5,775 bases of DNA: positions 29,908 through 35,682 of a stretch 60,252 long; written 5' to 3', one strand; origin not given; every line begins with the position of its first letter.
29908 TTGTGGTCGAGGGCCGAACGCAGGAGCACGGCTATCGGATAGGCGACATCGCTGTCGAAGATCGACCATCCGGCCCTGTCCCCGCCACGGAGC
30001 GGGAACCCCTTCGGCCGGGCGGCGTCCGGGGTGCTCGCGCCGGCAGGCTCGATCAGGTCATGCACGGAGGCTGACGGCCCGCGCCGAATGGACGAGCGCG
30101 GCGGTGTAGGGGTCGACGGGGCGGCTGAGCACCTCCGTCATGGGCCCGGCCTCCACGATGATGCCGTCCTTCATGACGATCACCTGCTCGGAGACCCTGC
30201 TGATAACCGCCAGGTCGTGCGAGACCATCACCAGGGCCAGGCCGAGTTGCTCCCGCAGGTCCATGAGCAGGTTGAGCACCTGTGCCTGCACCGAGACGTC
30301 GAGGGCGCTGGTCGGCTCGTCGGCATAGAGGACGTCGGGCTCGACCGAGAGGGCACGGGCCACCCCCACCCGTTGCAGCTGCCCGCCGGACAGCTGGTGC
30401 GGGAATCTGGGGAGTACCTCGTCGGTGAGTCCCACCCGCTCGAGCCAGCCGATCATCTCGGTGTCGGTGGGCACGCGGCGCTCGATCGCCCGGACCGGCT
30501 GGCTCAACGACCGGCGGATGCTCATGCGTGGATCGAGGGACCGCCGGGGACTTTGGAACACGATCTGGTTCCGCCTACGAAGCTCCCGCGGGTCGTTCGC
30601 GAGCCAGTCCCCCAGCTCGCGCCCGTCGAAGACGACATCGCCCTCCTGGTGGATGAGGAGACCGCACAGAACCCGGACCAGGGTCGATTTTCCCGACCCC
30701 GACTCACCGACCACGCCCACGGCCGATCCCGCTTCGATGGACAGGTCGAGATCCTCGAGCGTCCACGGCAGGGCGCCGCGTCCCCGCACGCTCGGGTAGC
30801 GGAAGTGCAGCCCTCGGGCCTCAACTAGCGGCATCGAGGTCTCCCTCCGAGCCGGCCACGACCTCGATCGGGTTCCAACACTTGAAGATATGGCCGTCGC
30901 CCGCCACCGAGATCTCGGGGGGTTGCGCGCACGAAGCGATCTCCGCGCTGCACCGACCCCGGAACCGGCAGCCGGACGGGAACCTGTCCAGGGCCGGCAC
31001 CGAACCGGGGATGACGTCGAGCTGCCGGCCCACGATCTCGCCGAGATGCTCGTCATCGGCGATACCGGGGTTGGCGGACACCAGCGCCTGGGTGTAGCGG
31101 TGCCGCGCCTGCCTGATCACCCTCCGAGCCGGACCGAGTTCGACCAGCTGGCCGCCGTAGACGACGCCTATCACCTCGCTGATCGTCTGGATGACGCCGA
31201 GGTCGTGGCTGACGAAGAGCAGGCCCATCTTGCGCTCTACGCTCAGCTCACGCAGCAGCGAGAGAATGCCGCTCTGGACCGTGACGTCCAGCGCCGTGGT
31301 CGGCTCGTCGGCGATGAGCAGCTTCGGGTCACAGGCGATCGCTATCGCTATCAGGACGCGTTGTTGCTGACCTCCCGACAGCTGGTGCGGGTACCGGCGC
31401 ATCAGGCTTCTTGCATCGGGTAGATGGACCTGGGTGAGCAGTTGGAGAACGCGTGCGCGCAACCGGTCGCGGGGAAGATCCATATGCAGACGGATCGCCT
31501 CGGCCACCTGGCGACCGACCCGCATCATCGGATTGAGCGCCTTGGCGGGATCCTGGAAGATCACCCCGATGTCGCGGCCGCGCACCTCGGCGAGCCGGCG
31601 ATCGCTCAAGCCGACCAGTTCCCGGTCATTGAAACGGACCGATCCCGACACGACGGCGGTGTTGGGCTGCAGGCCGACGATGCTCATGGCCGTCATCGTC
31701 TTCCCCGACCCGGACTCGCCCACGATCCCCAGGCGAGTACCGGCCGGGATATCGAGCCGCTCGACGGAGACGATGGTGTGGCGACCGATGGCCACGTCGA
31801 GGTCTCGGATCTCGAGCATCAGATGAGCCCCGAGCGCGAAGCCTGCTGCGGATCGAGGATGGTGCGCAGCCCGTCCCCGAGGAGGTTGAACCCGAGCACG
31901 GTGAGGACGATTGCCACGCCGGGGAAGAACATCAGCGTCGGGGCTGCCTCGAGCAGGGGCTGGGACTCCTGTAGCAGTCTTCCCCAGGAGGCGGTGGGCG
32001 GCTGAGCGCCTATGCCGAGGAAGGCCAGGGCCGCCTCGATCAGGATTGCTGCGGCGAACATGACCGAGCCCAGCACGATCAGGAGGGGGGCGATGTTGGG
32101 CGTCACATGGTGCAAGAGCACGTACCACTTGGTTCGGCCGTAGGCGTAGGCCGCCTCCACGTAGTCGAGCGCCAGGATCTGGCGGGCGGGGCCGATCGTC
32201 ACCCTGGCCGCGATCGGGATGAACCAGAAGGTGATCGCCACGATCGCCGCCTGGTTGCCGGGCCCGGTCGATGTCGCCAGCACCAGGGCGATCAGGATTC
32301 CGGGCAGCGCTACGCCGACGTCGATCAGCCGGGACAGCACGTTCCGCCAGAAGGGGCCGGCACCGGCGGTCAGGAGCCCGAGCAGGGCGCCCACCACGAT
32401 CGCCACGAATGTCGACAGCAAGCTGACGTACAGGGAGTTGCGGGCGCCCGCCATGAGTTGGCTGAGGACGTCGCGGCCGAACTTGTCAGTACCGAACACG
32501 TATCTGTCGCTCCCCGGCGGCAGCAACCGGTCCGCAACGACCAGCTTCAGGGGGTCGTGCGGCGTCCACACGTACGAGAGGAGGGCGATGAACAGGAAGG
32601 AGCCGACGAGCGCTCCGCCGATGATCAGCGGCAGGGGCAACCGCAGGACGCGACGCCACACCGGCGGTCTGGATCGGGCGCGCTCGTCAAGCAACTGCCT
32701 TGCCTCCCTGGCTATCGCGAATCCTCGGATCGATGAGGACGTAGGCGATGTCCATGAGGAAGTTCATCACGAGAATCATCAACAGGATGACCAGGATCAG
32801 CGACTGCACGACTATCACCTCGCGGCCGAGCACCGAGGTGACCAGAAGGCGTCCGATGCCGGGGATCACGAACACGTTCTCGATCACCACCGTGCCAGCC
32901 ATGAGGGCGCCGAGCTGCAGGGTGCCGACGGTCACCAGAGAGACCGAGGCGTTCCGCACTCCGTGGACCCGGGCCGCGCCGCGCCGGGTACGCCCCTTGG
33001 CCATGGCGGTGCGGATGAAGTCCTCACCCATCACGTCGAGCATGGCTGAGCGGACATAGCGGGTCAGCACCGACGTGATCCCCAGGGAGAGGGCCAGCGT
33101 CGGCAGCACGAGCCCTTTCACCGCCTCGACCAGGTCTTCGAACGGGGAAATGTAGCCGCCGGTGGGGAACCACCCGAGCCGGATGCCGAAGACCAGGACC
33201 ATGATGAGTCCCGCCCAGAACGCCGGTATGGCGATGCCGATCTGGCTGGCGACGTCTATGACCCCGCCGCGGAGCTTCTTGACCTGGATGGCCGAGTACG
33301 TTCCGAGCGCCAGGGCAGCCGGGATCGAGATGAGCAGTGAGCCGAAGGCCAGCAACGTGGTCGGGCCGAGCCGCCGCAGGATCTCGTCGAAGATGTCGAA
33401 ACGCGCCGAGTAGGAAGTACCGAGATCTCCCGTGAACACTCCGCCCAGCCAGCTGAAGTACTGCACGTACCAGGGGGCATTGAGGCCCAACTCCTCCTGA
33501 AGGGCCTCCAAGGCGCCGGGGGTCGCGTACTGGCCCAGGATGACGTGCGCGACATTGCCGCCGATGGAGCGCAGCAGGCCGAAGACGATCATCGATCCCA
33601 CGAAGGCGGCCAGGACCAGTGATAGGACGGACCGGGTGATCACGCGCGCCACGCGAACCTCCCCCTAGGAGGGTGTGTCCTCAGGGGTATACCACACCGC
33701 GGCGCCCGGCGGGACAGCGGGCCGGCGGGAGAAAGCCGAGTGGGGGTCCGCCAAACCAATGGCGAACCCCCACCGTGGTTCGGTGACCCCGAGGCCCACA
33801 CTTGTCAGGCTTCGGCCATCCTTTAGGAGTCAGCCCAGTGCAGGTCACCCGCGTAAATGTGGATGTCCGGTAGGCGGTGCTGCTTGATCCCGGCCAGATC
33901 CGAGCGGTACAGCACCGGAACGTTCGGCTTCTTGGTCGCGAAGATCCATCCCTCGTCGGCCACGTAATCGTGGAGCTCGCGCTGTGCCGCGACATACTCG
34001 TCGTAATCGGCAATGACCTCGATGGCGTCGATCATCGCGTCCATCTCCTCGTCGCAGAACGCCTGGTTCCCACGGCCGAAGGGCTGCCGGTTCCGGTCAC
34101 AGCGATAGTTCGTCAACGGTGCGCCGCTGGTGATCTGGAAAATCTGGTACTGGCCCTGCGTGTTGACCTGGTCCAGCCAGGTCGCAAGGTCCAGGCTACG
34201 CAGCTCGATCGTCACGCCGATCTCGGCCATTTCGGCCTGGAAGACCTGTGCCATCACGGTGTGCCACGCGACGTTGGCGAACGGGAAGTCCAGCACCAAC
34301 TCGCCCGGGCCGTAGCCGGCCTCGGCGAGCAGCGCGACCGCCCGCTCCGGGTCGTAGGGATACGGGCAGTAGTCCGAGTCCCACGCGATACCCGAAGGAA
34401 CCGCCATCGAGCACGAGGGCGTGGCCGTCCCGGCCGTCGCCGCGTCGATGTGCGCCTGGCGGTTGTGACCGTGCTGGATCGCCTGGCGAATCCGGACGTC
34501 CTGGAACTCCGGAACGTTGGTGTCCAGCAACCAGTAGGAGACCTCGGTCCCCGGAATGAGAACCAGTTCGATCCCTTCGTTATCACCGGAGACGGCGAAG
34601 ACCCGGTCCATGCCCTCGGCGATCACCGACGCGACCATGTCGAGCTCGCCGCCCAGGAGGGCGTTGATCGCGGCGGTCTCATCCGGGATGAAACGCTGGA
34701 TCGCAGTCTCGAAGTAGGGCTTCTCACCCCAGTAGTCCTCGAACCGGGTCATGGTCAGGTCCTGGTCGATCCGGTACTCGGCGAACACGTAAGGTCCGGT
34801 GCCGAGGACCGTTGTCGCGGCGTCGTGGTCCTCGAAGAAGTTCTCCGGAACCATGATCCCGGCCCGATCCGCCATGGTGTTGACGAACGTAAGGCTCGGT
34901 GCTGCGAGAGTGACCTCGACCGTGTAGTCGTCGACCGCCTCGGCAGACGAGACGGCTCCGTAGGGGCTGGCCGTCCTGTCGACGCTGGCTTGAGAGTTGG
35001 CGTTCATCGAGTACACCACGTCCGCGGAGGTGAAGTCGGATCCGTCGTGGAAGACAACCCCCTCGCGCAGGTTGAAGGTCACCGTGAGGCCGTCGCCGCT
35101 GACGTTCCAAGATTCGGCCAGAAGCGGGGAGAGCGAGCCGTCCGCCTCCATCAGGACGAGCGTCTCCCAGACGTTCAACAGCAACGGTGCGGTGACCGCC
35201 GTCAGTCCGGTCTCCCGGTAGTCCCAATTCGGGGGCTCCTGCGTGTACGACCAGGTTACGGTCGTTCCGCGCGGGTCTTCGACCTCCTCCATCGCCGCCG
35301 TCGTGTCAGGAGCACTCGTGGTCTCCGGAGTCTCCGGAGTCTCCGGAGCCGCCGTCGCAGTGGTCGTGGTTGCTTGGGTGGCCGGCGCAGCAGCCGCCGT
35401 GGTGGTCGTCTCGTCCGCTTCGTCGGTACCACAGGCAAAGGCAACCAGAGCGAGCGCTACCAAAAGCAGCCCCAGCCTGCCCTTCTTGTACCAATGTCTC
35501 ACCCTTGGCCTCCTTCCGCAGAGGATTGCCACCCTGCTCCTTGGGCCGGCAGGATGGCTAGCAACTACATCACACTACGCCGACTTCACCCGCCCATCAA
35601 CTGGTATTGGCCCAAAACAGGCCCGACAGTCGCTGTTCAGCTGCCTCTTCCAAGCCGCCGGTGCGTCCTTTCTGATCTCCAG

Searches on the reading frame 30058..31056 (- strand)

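Call 81: search_protein_families(library=pfam, proteins=[window:30058-31056:-], max_evalue=0.001)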
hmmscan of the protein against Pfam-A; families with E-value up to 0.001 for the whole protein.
window:30058-31056:- (332 aa): 4 families
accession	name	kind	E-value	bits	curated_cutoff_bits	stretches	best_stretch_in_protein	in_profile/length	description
PF00005.33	ABC_tran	-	7.4e-31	108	25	1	100-250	1-137/137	ABC transporter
PF13304.12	AAA_21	-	5.7e-06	27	27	0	164-285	166-303/304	AAA domain, putative AbiEii toxin, Type IV TA system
PF02463.25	SMC_N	-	0.00031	20.7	40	1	113-294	27-211/220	RecF/RecN/SMC N terminal domain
PF01935.23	DUF87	-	0.0007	20.2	23.2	0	113-141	26-55/220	Helicase HerA, central domain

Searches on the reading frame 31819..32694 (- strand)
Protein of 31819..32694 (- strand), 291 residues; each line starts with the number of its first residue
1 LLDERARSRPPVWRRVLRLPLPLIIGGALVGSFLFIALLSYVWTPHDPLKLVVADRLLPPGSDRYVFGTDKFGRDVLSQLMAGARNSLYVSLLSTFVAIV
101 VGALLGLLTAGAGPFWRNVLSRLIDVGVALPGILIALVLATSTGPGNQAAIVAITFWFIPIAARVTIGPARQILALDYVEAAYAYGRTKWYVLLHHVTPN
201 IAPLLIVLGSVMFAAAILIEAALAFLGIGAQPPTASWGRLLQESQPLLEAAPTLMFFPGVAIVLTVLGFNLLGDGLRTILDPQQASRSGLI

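Call 81: search_protein_families(library=pfam, proteins=[window:31819-32694:-], max_evalue=0.001)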
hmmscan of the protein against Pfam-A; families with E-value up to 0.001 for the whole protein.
window:31819-32694:- (291 aa): 1 family
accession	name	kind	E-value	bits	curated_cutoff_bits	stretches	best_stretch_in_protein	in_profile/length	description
PF00528.27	BPD_transp_1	-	3e-27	96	26.4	1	102-283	1-181/184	Binding-protein-dependent transport system inner membrane component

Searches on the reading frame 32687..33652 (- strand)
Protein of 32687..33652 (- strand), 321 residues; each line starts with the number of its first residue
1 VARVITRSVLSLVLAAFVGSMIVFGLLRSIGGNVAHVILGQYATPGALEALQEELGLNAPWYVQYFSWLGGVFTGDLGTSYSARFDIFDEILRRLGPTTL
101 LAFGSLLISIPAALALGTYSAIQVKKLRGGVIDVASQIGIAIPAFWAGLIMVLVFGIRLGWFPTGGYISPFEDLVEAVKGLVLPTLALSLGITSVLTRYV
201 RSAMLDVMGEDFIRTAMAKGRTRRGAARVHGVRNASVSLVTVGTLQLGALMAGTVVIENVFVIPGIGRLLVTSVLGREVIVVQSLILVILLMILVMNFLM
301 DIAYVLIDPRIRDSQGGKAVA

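Call 81: search_protein_families(library=pfam, proteins=[window:32687-33652:-], max_evalue=0.001)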
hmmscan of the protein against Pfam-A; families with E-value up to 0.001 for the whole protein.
window:32687-33652:- (321 aa): 2 families
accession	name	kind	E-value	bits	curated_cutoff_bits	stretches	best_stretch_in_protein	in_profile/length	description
PF00528.27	BPD_transp_1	-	2.8e-26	92.8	26.4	1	114-312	2-183/184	Binding-protein-dependent transport system inner membrane component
PF19300.4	BPD_transp_1_N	-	5.3e-11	43.1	23.8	1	1-76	1-76/114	Binding-prot-dependent transport system membrane comp, N-term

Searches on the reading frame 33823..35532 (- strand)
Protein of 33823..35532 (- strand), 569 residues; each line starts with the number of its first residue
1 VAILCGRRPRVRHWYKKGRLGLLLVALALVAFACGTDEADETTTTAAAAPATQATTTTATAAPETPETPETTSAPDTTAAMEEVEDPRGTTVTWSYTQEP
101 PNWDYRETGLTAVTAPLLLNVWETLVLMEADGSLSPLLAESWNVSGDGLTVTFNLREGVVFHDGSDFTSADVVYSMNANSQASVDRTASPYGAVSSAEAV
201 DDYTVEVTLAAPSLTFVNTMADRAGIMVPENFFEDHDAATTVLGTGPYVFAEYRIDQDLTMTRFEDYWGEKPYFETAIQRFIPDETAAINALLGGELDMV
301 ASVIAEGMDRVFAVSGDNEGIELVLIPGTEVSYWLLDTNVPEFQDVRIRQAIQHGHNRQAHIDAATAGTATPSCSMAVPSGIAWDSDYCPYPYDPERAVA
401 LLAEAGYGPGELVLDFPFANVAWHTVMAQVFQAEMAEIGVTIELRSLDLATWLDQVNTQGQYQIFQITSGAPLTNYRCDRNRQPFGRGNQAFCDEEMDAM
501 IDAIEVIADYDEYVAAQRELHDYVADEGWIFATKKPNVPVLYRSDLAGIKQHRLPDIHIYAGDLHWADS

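Call 81: search_protein_families(library=pfam, proteins=[window:33823-35532:-], max_evalue=0.001)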
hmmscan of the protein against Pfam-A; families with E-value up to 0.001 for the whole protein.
window:33823-35532:- (569 aa): 1 family
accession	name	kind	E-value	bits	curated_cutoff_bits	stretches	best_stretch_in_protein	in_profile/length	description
PF00496.27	SBP_bac_5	-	4e-81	273.4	32.4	1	134-467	2-344/368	Bacterial extracellular solute-binding proteins, family 5 Middle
